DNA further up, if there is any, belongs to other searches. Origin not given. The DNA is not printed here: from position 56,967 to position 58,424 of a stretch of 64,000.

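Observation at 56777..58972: Orphan ParA-like ATPase with tandem TRASH zinc ribbons, a basic-tailed RHH partner and an upstream repeat field: candidate chromosomal type-Ib-like partition or cargo-positioning module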

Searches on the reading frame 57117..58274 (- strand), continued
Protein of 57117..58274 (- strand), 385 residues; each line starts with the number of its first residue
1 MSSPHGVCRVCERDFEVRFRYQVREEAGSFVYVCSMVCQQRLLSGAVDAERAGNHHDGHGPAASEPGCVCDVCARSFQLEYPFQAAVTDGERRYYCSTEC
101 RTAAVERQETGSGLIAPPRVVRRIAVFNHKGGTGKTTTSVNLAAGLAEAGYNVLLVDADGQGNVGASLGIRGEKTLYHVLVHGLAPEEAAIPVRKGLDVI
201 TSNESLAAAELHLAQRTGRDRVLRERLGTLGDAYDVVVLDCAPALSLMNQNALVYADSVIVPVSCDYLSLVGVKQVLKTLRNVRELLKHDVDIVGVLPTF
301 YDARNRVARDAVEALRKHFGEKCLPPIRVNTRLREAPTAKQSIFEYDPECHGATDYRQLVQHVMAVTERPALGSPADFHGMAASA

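Call 48: predict_structure(alignment_id=A1)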
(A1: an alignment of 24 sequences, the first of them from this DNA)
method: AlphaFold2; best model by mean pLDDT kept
length: 385 residues; sequences in the alignment: 24
mean_pLDDT: 76.3   pTM: 0.63
mean pLDDT of the five models: 76.3, 75.6, 70.3, 66.9, 55.0
residues with pLDDT >= 90: 64; 70-90: 220; 50-70: 61; < 50: 40
segments of 3 or more residues with pLDDT < 50: 53-63, 110-119, 369-385
pLDDT, mean of each block of 10 residues (from residue 1): 78 86 74 85 71 46 64 84 75 85 67 40 77 73 91 89 84 85 86 92 76 67 70 84 73 86 77 81 78 88 89 89 87 66 84 90 73 32 31
secondary structure, 60 per line:
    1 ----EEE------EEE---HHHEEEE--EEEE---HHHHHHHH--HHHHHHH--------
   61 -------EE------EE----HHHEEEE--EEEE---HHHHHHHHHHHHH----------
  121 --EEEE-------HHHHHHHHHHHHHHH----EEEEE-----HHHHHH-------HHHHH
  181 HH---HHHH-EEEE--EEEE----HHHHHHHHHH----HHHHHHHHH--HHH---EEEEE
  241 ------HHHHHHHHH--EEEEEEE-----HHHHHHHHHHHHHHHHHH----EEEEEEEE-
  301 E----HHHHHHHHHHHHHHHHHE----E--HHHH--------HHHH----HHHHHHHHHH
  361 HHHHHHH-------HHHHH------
elements in order: E5-7 E14-16 E23-26 E29-32 H36-43 H46-52 E85-88 E91-94 H98-110 E123-126 H134-148 E153-157 H163-168 H176-182 H186-189 E191-194 E197-200 H205-214 H219-227 E236-240 H247-255 E258-264 H270-287 E292-299 H306-322 H331-334 H343-346 H351-367 H375-379
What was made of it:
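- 58161..58253 (-): Zinc ribbon 1 (aa 8-38: C-X2-C-X22-C-X3-C, with invariant FRYQ). AlphaFold2 gives short beta-hairpins plus a helix at pLDDT 74-86 (call 48).
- On TRASH / zf-FCS (MYM) zinc ribbons: AlphaFold2 gives a hairpin-hairpin-helix unit at pLDDT 74-86 for each ribbon (call 48).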

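Call 51: find_encoding_contigs(protein=P0001, flank=5000, max_places=2)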
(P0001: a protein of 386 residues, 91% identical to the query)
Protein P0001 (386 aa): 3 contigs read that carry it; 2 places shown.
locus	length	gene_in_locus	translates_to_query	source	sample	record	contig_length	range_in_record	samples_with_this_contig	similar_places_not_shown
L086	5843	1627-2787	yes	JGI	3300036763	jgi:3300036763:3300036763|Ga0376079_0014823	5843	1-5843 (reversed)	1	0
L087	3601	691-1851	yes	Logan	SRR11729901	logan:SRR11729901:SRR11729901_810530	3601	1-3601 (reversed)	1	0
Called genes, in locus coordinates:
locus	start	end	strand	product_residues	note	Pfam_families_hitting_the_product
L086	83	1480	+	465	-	PF00150:Cellulase, PF18564:Glyco_hydro_5_C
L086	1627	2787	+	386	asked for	PF10609:ParA, PF00142:Fer4_NifH (weak), PF01656:CbiA, PF02374:ArsA_ATPase (faint), PF06564:CBP_BcsQ, PF09140:MipZ, PF13614:AAA_31, PF00142:Fer4_NifH (weak)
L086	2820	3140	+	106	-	-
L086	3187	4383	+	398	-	-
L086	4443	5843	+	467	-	?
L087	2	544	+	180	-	?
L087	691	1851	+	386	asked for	PF10609:ParA, PF00142:Fer4_NifH (weak), PF01656:CbiA, PF02374:ArsA_ATPase (faint), PF06564:CBP_BcsQ, PF09140:MipZ, PF13614:AAA_31, PF00142:Fer4_NifH (weak)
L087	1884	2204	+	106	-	-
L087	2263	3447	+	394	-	-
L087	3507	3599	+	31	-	?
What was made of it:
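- Checked: It is absent from the closest relative L086, where the intergenic region is 146 bp (call 51).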

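Call 52: find_encoding_contigs(protein=P0002, flank=5000, max_places=2)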
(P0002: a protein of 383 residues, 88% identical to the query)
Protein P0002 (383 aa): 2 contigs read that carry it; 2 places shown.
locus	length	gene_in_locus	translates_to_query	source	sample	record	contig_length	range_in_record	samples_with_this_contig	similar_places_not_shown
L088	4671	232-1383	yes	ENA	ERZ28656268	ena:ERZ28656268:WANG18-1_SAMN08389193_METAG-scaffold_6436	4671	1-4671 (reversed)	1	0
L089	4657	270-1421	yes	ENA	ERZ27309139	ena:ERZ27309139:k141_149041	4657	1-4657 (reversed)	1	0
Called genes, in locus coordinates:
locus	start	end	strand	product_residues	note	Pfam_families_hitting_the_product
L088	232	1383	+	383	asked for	PF00142:Fer4_NifH (faint), PF02374:ArsA_ATPase (faint), PF06564:CBP_BcsQ, PF09140:MipZ (weak), PF10609:ParA, PF13614:AAA_31, PF01656:CbiA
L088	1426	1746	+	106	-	-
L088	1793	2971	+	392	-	-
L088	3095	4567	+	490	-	PF00478:IMPDH, PF00571:CBS, PF03060:NMO (weak), PF01070:FMN_dh (weak)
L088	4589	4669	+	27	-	?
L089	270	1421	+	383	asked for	PF00142:Fer4_NifH (faint), PF02374:ArsA_ATPase (faint), PF06564:CBP_BcsQ, PF09140:MipZ (weak), PF10609:ParA, PF13614:AAA_31, PF01656:CbiA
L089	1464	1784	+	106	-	-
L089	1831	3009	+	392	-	-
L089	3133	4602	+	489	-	PF00478:IMPDH, PF00571:CBS, PF03060:NMO (weak), PF01070:FMN_dh (weak)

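Call 67: search_solved_structures(query=window:57117-58274:-, max_evalue=1e-30, show_alignments=5)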
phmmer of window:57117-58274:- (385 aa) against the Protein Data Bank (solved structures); distinct sequences matched with E-value up to 1e-30: 6.
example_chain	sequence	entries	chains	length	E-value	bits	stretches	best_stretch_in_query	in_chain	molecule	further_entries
1wcv_1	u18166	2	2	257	1e-48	169.6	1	121-368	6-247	SEGREGATION PROTEIN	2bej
2bek_A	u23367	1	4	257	1.4e-47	165.9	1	121-368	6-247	SEGREGATION PROTEIN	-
8ray_B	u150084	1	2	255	3.3e-44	154.8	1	122-364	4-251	ParA family protein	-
5if9_A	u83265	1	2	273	1.5e-40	142.8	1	120-361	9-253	Cobyrinic Acid a,c-diamide synthase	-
4pfs_A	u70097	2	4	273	2.6e-40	142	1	120-361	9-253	Cobyrinic Acid a,c-diamide synthase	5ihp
6iub_A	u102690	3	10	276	2.7e-31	112.3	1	123-364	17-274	SpoOJ regulator (Soj)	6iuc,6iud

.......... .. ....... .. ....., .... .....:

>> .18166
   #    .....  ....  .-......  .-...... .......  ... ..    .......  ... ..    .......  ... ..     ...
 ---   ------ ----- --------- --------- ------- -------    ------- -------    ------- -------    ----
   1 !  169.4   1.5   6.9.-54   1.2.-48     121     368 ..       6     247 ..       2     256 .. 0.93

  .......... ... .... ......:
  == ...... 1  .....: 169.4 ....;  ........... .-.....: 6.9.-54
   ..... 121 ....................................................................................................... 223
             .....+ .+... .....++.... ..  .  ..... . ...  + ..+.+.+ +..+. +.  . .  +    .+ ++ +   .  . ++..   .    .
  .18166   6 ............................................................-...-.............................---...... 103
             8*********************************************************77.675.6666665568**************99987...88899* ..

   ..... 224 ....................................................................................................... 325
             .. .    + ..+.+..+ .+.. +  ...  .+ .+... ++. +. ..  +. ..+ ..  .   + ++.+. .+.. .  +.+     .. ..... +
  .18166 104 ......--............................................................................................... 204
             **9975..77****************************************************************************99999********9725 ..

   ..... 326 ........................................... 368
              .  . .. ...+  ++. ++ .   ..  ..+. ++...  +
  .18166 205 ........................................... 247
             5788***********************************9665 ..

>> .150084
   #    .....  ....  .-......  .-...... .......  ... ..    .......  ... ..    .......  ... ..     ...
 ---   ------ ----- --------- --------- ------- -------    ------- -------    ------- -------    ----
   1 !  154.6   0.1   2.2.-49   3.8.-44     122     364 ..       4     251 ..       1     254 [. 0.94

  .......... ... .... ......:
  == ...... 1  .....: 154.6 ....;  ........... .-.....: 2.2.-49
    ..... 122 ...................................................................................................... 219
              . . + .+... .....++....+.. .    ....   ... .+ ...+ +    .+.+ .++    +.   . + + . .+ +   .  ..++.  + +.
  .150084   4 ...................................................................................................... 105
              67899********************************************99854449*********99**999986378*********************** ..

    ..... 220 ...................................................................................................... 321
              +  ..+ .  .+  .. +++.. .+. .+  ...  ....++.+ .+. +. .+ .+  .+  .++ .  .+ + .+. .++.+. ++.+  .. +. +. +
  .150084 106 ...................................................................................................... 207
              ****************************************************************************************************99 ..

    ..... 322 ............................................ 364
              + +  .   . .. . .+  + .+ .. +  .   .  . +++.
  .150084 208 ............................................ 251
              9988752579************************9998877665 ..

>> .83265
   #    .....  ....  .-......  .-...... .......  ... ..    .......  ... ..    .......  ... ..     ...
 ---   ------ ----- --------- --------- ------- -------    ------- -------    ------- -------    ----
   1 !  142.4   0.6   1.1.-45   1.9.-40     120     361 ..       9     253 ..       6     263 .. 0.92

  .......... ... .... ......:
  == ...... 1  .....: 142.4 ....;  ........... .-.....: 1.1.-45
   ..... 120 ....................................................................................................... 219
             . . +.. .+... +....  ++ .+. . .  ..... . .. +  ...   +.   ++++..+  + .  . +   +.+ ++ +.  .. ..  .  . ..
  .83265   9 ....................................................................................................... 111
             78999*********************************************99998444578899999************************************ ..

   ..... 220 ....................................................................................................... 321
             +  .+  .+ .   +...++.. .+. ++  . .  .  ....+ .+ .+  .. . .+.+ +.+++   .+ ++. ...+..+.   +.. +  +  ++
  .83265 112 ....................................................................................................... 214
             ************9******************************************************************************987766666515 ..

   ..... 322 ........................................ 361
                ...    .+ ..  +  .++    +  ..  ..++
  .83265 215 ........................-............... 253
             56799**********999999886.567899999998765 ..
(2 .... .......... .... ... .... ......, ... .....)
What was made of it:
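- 57117..58274 (-): Zinc-ribbon ParA (ZnR-ParA) gene, 385 aa plus stop. Thermus Soj 1wcv E 1e-48 over residues 121-368 (call 67).
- On ParA/Soj deviant Walker A ATPases: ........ and VVLDCAP are conserved (call 67).
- Checked: The core aligns end to end with Thermus Soj (residues 121-368 to 6-247, E 1e-48; call 67).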

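Call 81: search_protein_families(library=padloc, proteins=[window:57117-58274:-], max_evalue=0.01)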
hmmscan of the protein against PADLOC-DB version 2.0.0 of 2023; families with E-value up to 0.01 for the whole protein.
window:57117-58274:- (385 aa): 2 families
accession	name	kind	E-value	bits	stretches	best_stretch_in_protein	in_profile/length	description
PDLC04559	PDC-M28B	-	2.2e-07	28.3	1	86-159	89-166/438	-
PDLC04560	PDC-M28B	-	1.2e-05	22.9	1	121-221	14-116/327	-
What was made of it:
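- Tried and rejected: PADLOC: only weak matches (2.2e-07, 1.2e-05) to one candidate-system family, PDC-M28B (call 81).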
